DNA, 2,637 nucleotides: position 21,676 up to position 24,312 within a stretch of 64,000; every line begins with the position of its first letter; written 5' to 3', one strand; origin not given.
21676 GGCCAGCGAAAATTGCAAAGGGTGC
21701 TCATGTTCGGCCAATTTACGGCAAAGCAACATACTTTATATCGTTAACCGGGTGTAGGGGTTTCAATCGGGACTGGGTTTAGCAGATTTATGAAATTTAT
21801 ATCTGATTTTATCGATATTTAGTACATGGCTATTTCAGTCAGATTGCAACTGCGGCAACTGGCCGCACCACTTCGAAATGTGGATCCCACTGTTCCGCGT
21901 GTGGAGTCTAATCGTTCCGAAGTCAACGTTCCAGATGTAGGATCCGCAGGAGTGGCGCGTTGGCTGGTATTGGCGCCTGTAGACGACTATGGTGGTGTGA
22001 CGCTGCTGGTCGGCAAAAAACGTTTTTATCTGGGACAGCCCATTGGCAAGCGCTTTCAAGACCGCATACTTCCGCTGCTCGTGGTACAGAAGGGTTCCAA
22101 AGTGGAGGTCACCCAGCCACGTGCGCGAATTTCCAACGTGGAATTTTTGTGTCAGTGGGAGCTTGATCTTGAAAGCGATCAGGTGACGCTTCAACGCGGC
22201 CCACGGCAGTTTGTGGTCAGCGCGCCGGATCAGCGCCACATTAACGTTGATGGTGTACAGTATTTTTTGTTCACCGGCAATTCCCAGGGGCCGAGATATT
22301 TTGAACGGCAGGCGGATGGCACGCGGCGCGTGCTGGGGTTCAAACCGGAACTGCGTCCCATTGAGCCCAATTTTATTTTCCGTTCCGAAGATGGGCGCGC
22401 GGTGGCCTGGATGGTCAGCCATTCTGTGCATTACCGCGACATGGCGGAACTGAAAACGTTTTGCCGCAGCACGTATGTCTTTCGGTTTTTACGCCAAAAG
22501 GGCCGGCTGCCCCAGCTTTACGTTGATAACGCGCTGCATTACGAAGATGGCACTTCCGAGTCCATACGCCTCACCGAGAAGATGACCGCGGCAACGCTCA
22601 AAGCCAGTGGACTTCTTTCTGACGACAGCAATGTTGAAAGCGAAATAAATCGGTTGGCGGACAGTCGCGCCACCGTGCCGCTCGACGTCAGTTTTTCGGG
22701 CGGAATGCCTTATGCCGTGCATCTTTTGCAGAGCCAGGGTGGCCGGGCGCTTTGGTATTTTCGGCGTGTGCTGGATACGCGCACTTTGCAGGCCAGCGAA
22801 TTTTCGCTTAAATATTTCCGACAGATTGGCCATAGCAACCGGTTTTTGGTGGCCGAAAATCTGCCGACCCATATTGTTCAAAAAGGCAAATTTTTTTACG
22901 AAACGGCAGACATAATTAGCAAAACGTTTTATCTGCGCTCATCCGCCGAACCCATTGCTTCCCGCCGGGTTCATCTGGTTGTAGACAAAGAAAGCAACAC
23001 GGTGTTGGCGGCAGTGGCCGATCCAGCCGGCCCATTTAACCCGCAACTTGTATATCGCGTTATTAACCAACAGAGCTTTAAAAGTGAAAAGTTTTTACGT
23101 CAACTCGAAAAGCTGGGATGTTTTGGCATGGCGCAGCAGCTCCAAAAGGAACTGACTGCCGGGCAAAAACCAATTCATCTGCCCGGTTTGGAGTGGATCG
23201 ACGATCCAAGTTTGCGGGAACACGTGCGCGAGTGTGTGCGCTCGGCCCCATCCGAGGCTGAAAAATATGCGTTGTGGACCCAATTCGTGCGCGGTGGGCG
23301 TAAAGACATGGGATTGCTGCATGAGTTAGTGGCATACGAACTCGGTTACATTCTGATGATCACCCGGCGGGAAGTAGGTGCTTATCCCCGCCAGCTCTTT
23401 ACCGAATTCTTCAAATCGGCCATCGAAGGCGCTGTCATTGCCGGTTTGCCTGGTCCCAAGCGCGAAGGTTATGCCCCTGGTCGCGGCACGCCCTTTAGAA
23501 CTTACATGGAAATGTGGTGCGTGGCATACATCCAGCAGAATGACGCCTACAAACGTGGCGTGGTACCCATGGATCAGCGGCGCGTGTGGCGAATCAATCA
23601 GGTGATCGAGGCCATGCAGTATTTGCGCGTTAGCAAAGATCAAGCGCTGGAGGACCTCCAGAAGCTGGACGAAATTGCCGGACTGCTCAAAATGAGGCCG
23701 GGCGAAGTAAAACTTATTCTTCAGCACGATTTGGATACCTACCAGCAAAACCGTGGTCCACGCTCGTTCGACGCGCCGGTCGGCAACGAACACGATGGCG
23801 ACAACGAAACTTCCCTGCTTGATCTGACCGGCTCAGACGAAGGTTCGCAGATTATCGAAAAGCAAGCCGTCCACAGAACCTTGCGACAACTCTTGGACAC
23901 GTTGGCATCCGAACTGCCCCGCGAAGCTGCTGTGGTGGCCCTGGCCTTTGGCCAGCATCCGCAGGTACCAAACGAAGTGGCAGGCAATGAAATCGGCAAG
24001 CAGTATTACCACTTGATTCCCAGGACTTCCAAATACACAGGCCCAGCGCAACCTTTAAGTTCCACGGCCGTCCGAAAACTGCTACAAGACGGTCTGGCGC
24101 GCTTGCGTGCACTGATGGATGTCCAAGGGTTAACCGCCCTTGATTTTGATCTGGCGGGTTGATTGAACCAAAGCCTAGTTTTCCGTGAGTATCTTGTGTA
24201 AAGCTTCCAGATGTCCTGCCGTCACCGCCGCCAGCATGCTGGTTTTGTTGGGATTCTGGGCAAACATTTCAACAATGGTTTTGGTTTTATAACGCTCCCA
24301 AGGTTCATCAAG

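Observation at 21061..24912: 778-aa highly divergent sigma-like protein bracketed by two small membrane proteins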

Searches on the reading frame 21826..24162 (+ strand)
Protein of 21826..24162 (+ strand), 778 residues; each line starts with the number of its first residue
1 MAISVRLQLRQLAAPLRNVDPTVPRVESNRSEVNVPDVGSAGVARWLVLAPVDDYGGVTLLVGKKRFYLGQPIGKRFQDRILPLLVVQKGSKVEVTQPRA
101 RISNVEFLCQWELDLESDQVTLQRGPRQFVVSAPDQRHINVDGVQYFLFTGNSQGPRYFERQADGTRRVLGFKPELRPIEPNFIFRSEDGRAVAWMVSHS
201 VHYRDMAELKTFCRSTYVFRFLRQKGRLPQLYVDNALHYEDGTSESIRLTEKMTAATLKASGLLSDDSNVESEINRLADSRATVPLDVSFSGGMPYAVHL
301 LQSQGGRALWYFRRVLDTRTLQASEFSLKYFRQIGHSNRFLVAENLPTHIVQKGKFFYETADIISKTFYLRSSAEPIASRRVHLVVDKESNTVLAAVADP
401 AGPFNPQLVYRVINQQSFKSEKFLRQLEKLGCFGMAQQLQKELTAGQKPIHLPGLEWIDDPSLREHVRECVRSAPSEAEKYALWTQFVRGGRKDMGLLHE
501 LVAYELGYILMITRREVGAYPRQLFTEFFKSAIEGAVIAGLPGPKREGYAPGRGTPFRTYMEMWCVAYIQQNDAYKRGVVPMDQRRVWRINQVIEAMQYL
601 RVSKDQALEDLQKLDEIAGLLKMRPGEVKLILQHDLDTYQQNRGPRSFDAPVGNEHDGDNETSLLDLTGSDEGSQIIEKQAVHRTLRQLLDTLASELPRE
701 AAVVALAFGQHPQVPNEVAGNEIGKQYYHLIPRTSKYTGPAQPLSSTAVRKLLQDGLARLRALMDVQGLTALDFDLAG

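Call 4: search_protein_families(library=pfam, proteins=[window:21826-24162:+], max_evalue=1)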
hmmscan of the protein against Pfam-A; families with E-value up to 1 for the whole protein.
window:21826-24162:+ (778 aa): 1 family
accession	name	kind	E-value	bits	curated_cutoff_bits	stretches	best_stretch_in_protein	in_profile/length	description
PF04539.22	Sigma70_r3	-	0.049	14.2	25.3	1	615-667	24-69/78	Sigma-70 region 3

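Call 6: search_protein_families(library=ncbifam, proteins=[window:21826-24162:+], max_evalue=1)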
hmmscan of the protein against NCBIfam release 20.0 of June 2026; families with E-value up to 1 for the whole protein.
window:21826-24162:+ (778 aa): 6 families
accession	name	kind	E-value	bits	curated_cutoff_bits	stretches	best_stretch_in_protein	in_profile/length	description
TIGR02394.1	rpoS_proteo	equivalog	1.5e-05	24.6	378.7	1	547-713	89-240/285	RNA polymerase sigma factor RpoS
NF004207.0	PRK05657.1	equivalog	7.1e-05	22.3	394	1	547-711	132-281/329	RNA polymerase sigma factor RpoS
NF004561.0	PRK05901.1-3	equivalog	0.00043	19.5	582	1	557-727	352-505/537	RNA polymerase sigma factor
NF005920.0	PRK07921.1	subfamily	0.00048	19.2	464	1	554-727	140-296/328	RNA polymerase sigma factor SigB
TIGR02393.1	RpoD_Cterm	equivalog_domain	0.00083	19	354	1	553-726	49-205/238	RNA polymerase sigma factor RpoD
NF004208.0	PRK05658.1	equivalog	0.017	14.1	555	1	615-727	499-598/631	RNA polymerase sigma factor RpoD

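Call 7: find_homologous_proteins(query=window:21826-24162:+, max_evalue=0.001)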
Query window:21826-24162:+ (778 aa): 1 proteins with E <= 0.001 among 8000 candidates.
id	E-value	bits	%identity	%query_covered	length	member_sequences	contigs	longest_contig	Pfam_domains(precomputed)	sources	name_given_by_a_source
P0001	0.0e+0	1771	100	100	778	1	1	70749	-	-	-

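Call 8: search_solved_structures(query=window:21826-24162:+, max_evalue=1, show_alignments=2)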
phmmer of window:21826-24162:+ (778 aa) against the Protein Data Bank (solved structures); distinct sequences matched with E-value up to 1: 2.
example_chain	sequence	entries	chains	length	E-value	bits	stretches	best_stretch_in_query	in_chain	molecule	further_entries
9ik8_E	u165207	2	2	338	0.18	13.2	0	204-270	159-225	scFv16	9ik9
5oup_A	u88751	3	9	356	0.4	12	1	240-340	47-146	Perforin-like protein 1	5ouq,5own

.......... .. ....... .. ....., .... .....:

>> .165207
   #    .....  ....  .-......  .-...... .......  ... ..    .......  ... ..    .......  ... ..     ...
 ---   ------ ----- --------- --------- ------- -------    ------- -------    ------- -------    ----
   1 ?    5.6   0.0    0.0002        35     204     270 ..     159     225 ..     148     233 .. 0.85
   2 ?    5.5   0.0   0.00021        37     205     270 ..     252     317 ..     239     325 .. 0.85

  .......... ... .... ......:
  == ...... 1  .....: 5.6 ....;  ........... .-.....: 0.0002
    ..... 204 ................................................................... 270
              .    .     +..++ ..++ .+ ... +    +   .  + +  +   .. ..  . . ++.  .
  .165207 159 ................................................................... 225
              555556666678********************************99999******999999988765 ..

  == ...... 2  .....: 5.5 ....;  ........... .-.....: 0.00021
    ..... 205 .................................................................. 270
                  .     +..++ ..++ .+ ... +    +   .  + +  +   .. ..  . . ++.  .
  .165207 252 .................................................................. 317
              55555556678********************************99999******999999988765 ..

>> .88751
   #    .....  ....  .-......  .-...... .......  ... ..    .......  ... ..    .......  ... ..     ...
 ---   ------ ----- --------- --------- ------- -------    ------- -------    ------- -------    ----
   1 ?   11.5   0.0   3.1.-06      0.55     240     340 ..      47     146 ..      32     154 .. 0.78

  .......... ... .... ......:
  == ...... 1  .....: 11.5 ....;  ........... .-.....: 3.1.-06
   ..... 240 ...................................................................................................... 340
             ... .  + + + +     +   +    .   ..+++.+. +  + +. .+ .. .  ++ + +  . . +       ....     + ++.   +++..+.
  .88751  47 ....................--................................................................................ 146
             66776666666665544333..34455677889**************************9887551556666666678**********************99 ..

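Call 9: search_protein_families(library=padloc, proteins=[window:21826-24162:+], max_evalue=0.1)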
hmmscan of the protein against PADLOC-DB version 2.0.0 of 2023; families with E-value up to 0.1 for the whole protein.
window:21826-24162:+ (778 aa): 0 families

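Call 10: find_encoding_contigs(protein=window:21826-24162:+, flank=10000, max_places=6)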
Protein window:21826-24162:+ (778 aa): 2 contigs read that carry it; 2 places shown.
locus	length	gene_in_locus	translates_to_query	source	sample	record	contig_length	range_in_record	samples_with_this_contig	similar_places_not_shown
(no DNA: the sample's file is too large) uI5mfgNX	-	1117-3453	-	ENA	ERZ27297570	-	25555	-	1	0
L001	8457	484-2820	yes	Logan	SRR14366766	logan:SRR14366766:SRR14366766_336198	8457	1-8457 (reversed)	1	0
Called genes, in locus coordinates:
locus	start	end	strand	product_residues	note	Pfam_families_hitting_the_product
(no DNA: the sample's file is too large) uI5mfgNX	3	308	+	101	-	?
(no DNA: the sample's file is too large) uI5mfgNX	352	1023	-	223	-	-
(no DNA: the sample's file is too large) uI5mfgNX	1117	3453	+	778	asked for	-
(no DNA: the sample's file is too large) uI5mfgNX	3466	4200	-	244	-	-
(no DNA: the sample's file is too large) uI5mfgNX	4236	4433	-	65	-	-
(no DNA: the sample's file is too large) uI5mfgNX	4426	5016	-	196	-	PF06414:Zeta_toxin, PF13671:AAA_33 (weak)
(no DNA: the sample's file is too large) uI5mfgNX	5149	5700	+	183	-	-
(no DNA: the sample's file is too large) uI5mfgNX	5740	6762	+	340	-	PF00583:Acetyltransf_1, PF13508:Acetyltransf_7 (weak)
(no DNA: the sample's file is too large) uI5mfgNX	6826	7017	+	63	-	PF09957:VapB_antitoxin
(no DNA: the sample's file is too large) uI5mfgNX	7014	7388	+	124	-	PF01850:PIN (weak)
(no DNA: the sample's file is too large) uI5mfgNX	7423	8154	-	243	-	-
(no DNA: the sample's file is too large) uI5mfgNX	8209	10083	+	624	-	PF01134:GIDA, PF21680:GIDA_C_1st, PF13932:SAM_GIDA_C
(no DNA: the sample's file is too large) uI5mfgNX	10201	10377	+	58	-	-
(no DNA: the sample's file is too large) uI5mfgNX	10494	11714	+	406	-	PF00083:Sugar_tr, PF07690:MFS_1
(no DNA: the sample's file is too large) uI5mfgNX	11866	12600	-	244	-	-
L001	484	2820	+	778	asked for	-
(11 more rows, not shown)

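Call 27: find_related_loci(query=window:21826-24162:+, collection=genome_contigs, flank=10000)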
Query window:21826-24162:+ (778 aa) in genome_contigs; peptide patterns used: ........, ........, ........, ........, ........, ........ (x = any residue, [..] = any of these).
37 stretches matched a pattern, but none encodes a relative of the query by tblastn (E <= 1e-3).

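Call 28: search_protein_representatives(protein=window:21826-24162:+)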
Query: 778 residues. Proteins with E-value up to 0.001 (for the whole library): 2; up to 1e-10: 1; up to 1e-30: 1. The best 2 are listed.
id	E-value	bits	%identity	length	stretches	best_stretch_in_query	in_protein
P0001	0.0e+00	1770.6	100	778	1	1-778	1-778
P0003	7.1e-06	41.0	34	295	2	639-724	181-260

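Call 30: predict_structure(protein=window:21826-24162:+)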
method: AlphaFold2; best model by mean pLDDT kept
length: 778 residues; sequences in the alignment: 1
mean_pLDDT: 36.1   pTM: 0.23
mean pLDDT of the five models: 36.1, 29.2, 28.2, 27.0, 26.5
residues with pLDDT >= 90: 0; 70-90: 0; 50-70: 32; < 50: 746
segments of 3 or more residues with pLDDT < 50: 1-110, 112-419, 425-436, 453-751, 764-778
pLDDT, mean of each block of 10 residues (from residue 1): 26 30 30 31 33 37 36 33 41 41 32 44 39 36 33 33 33 32 35 32 33 35 33 34 32 36 40 38 32 37 35 32 33 31 28 24 26 27 35 34 39 47 46 49 58 42 43 43 41 37 39 34 38 35 28 34 36 34 33 34 36 38 34 32 30 28 34 36 40 44 41 39 39 36 42 52 49 38
secondary structure, 60 per line:
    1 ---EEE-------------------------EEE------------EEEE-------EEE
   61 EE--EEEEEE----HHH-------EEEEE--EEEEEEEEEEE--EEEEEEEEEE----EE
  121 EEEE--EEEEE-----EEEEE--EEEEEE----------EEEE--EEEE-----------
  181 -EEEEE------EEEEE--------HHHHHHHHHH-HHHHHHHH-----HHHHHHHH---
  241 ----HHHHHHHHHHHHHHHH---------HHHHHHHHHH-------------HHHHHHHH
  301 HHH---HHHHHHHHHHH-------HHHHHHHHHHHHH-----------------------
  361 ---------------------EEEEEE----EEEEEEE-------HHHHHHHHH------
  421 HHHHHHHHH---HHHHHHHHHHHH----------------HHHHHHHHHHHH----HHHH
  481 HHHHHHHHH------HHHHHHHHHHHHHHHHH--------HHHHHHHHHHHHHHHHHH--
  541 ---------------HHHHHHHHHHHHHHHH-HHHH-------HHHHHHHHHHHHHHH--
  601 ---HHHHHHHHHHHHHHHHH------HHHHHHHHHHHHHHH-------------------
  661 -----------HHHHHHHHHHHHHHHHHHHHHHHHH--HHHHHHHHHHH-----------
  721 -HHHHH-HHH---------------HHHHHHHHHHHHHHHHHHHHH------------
elements in order (helices of 4 or more, strands of 3 or more residues): E4-6 E32-34 E47-50 E58-62 E65-70 E85-89 E92-102 E105-114 E119-124 E127-131 E137-141 E144-149 E160-163 E166-169 E182-186 E193-197 H206-215 H217-224 H230-237 H245-260 H270-279 H293-303 H307-317 H325-337 E382-387 E392-398 H406-414 H421-429 H433-444 H461-472 H477-489 H496-512 H521-538 H556-571 H573-576 H584-598 H604-620 H627-641 H672-696 H699-709 H722-726 H746-766

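Call 35: search_protein_families(library=phrogs, proteins=[window:21826-24162:+], max_evalue=0.01)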
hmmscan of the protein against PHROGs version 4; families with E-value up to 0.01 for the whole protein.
window:21826-24162:+ (778 aa): 1 family
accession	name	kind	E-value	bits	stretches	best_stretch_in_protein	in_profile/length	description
phrog_351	-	transcription regulation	3.4e-06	26.9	1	585-725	586-702/928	RNA polymerase sigma factor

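Call 44: search_dna_similar(query=window:21826-24162:+, collection=phages, mode=protein, max_evalue=0.01)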
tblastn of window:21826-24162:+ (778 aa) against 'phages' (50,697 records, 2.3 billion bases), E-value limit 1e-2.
No match.

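Call 45: search_dna_similar(query=window:21826-24162:+, collection=plasmids, mode=protein, max_evalue=0.01)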
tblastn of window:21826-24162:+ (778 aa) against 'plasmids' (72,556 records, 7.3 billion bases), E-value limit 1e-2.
Records with a match: 3; places in all: 3; records where one place covers at least 80% of the query: 0.
Best place of each record, by identity: <60% 3.
By first word of the organism name: Novosphingobium 2; Fischerella 1.
By predicted mobility (MOB-suite, as given by PLSDB): non-mobilizable 3.
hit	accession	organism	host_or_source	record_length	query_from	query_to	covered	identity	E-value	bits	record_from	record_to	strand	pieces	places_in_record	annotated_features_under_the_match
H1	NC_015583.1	Novosphingobium sp. PP1Y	-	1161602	553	765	27%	28.3%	8e-3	47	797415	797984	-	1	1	none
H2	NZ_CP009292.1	Novosphingobium pentaromativorans US6-1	mud sediment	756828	553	765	27%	28.3%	9e-3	47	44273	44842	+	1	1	rpoD: RNA polymerase sigma factor RpoD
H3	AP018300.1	Fischerella sp. NIES-4106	-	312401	527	709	24%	29.6%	8e-3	47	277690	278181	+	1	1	group 2 sigma 70-type sigma factor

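Call 75: find_related_loci(query=window:21826-24162:+, collection=metagenome_contigs, flank=8000)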
Query window:21826-24162:+ (778 aa) in metagenome_contigs; peptide patterns used: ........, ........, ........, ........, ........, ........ (x = any residue, [..] = any of these).
82 stretches matched a pattern, but none encodes a relative of the query by tblastn (E <= 1e-3).

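Call 76: find_related_loci(query=window:21826-24162:+, collection=viral_contigs, flank=8000)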
Query window:21826-24162:+ (778 aa) in viral_contigs; peptide patterns used: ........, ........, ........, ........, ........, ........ (x = any residue, [..] = any of these).
13 stretches matched a pattern, but none encodes a relative of the query by tblastn (E <= 1e-3).
